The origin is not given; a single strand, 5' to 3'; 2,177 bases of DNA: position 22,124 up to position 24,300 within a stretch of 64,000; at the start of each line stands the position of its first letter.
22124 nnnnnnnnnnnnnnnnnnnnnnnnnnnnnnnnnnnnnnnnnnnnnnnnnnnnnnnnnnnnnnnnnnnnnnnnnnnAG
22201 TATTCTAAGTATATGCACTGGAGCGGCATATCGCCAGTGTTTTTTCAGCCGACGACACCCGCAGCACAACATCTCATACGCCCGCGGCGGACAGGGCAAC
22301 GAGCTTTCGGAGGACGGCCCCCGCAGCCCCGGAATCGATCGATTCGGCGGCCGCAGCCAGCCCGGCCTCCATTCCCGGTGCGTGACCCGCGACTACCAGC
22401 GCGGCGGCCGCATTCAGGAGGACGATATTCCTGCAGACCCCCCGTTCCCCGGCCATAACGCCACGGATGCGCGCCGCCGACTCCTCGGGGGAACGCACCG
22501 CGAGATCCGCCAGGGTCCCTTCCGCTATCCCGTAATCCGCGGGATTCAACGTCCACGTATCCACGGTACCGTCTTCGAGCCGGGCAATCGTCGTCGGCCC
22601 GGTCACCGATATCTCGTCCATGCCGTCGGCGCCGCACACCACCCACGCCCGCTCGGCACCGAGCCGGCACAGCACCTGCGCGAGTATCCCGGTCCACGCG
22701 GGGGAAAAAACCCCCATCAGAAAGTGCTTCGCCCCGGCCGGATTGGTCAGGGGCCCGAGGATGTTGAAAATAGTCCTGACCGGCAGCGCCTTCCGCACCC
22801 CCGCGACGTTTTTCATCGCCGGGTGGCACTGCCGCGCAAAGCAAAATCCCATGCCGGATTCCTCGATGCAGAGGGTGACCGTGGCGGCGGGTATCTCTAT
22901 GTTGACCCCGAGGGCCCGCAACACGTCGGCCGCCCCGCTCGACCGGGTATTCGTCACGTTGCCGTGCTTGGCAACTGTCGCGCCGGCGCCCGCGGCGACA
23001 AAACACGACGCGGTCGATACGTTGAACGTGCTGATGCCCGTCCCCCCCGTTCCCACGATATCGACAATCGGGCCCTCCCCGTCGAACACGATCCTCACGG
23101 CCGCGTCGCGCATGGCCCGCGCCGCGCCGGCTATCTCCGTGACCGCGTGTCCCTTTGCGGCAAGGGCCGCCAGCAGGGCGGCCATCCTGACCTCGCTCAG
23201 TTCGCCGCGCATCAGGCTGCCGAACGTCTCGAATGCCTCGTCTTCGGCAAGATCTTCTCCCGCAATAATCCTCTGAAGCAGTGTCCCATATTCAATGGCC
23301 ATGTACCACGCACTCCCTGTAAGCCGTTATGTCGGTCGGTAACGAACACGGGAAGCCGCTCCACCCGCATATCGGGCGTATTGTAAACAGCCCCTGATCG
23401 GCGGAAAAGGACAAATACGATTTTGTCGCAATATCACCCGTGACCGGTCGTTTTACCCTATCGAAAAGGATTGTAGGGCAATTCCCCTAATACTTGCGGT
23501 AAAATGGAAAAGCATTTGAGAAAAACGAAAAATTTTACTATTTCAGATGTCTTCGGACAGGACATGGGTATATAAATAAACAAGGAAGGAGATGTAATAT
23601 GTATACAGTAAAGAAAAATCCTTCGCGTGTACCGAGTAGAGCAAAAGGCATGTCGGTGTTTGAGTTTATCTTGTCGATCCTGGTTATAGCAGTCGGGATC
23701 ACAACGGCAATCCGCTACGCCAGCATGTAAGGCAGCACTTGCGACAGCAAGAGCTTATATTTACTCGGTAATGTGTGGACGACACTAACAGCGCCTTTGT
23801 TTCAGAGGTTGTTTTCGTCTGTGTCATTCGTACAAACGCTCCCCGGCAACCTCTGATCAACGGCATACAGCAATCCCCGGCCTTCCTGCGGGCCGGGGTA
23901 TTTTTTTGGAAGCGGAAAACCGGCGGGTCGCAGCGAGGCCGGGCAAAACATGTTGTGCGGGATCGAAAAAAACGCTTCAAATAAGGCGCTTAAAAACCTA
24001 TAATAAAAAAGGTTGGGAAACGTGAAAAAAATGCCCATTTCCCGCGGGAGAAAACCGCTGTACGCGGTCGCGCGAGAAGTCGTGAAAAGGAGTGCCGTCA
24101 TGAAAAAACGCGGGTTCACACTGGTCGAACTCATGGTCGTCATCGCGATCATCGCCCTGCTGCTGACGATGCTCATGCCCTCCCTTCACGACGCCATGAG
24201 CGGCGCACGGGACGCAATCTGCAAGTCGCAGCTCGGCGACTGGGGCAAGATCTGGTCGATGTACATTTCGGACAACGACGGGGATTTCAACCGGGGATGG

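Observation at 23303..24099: Stand-alone 43-aa prepilin-motif micro-gene with its own RBS and intrinsic terminator upstream of a DUF1559 pseudopilin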

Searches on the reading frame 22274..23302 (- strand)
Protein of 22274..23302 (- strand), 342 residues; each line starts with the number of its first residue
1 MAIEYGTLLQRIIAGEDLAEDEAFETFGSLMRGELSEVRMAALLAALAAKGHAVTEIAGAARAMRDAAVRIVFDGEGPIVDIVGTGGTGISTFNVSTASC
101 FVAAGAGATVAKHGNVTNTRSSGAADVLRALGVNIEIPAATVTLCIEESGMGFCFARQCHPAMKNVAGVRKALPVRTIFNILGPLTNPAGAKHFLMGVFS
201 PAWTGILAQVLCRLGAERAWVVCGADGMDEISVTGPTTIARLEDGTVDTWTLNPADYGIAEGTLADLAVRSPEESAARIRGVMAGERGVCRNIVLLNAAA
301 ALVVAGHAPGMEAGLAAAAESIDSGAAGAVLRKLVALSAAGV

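Call 20: find_related_loci(query=window:22274-23302:-, collection=genome_contigs, flank=6000)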
Query window:22274-23302:- (342 aa) in genome_contigs; peptide patterns used: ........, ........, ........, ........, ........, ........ (x = any residue, [..] = any of these).
295 stretches matched a pattern, but none encodes a relative of the query by tblastn (E <= 1e-3).

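Call 22: find_homologous_proteins(query=window:22274-23302:-, max_evalue=1e-60)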
Query window:22274-23302:- (342 aa): 7836 proteins with E <= 1e-60 among 8000 candidates; the best 120 are listed.
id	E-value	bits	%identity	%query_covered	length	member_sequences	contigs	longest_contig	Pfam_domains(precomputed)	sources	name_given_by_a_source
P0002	1.8e-197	673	93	100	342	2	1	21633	PF00591.28,PF02885.23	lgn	-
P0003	3.9e-131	455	66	99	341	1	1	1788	PF00591.28,PF02885.23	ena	-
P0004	4.6e-121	422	59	96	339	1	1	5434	PF00591.28,PF02885.23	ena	-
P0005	9.1e-119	414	62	98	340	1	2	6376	PF00591.28,PF02885.23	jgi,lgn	jgi:anthranilate phosphoribosyltransferase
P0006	1.4e-117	411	63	98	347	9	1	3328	PF00591.28,PF02885.23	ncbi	-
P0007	9.3e-117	408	61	98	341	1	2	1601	PF00591.28,PF02885.23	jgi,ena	jgi:anthranilate phosphoribosyltransferase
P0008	1.4e-116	407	61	98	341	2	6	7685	PF00591.28,PF02885.23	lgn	-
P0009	9.6e-115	401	60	99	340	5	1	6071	PF00591.28,PF02885.23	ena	-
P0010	1.7e-114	400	59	98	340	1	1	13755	PF00591.28,PF02885.23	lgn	-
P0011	3.0e-114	400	60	98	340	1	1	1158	PF00591.28,PF02885.23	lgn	-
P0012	3.7e-113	396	58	98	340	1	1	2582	PF00591.28,PF02885.23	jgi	-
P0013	1.2e-112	394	58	99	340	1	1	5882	PF00591.28,PF02885.23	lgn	-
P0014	2.5e-112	393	58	98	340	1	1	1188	PF00591.28,PF02885.23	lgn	-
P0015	2.9e-112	393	57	98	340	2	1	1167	PF00591.28,PF02885.23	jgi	jgi:anthranilate phosphoribosyltransferase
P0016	1.6e-111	391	58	98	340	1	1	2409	PF00591.28,PF02885.23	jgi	jgi:anthranilate phosphoribosyltransferase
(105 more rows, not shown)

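Call 24: find_encoding_contigs(protein=P0003, flank=5000, max_places=3)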
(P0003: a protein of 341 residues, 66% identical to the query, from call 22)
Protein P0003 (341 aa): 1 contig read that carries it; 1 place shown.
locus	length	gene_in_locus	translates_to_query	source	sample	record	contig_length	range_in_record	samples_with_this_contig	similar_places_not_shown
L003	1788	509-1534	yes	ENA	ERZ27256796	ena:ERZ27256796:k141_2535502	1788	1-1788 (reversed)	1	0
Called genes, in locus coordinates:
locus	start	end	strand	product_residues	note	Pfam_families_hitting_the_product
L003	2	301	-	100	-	?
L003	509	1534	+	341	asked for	PF02885:Glycos_trans_3N, PF00591:Glycos_transf_3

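Call 25: find_encoding_contigs(protein=P0005, flank=5000, max_places=3)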
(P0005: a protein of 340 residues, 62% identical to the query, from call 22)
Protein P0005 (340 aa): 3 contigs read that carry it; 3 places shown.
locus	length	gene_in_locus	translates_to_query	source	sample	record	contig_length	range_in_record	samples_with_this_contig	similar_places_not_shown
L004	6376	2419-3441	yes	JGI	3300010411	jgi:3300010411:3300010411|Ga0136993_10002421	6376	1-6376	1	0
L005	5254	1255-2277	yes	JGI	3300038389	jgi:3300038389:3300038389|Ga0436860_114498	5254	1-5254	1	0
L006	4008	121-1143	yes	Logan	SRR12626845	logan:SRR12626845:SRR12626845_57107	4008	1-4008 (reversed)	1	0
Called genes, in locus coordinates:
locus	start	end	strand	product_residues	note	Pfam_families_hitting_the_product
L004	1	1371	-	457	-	?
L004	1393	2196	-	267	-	PF02811:PHP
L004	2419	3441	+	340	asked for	PF02885:Glycos_trans_3N, PF00591:Glycos_transf_3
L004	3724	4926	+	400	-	-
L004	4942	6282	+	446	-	-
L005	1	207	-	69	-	?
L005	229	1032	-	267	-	PF02811:PHP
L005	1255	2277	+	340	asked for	PF02885:Glycos_trans_3N, PF00591:Glycos_transf_3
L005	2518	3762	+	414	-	-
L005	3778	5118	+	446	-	-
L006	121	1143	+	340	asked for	PF02885:Glycos_trans_3N, PF00591:Glycos_transf_3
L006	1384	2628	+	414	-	-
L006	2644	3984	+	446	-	-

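Call 26: find_encoding_contigs(protein=P0008, flank=5000, max_places=3)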
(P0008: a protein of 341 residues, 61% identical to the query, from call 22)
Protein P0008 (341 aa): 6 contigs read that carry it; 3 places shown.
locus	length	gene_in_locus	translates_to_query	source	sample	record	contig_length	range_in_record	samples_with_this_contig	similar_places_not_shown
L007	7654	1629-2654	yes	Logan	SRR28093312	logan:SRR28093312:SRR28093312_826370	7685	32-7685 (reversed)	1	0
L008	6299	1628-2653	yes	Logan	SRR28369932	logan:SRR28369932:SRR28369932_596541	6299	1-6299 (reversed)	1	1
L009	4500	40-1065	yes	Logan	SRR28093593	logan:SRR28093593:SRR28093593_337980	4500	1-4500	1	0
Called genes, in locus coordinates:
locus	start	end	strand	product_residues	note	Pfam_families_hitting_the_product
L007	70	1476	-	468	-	PF00515:TPR_1 (faint), PF07719:TPR_2 (faint), PF13176:TPR_7 (faint), PF13432:TPR_16 (faint), PF14561:TPR_20 (faint)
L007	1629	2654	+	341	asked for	PF02885:Glycos_trans_3N, PF00591:Glycos_transf_3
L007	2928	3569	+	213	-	PF00440:TetR_N, PF13977:TetR_C_6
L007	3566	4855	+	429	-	PF25917:BSH_RND (faint), PF25919:BSH_CusB, PF25954:Beta-barrel_RND_2, PF25989:YknX_C (weak)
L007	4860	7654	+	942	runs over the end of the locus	?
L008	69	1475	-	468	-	PF00515:TPR_1 (faint), PF07719:TPR_2 (faint), PF13176:TPR_7 (faint), PF13432:TPR_16 (faint), PF14561:TPR_20 (faint)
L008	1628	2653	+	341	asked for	PF02885:Glycos_trans_3N, PF00591:Glycos_transf_3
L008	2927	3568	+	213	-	PF00440:TetR_N, PF13977:TetR_C_6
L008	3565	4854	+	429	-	PF25917:BSH_RND (faint), PF25919:BSH_CusB, PF25954:Beta-barrel_RND_2, PF25989:YknX_C (weak)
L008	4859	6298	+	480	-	?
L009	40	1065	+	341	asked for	PF02885:Glycos_trans_3N, PF00591:Glycos_transf_3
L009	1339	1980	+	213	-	PF00440:TetR_N, PF13977:TetR_C_6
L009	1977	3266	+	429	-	PF25917:BSH_RND (faint), PF25919:BSH_CusB, PF25954:Beta-barrel_RND_2, PF25989:YknX_C (weak)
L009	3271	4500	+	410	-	?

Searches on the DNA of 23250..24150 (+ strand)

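Call 4: search_rna_families(source=window, start=23250, end=24150, threshold=evalue, max_evalue=10)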
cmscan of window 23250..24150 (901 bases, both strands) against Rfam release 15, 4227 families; matches with E-value up to 10: 5.
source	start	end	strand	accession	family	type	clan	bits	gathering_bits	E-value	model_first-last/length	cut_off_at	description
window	23876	23943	+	RF03366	mir-3122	Gene; miRNA;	-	24.1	92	0.088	1-73/73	no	mir-3122 microRNA precursor family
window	24109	24147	-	RF01647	ceN61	Gene; snRNA; snoRNA; CD-box;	-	18.4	60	0.47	1-72/72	no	Caenorhabditis snoRNA ceN61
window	23794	23899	+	RF00627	P15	Gene;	-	16.9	70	0.6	1-119/119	no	Pseudomonas sRNA P15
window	23979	24061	-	RF02412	snoR144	Gene; snRNA; snoRNA; HACA-box;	-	16.2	100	3.1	1-145/145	no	Small nucleolar RNA snoR144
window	23840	23906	+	RF02837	anti-hemB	Gene; sRNA;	-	15.1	49.5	1.1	1-81/81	no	Burkholderia RNA 7 (anti-hemB)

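Call 33: search_dna_similar(query=window:23400-23950:+, collection=plasmids, mode=distant, max_evalue=0.01)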
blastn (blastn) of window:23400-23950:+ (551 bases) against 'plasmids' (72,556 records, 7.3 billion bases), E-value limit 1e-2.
No match.

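Call 34: search_dna_similar(query=window:23400-23950:+, collection=phages, mode=distant, max_evalue=0.01)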
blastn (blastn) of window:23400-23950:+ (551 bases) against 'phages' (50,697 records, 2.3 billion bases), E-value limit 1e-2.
No match.

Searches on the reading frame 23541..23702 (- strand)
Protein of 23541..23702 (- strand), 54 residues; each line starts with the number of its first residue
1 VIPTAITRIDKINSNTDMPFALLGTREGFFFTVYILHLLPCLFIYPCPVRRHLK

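Call 57: search_protein_families(library=phrogs, proteins=[window:23541-23702:-], max_evalue=10)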
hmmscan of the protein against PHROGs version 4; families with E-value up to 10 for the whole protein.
seq(54 aa): 0 families

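Call 58: search_protein_families(library=pfam, proteins=[window:23541-23702:-], max_evalue=10)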
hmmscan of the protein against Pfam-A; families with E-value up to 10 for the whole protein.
seq(54 aa): 0 families
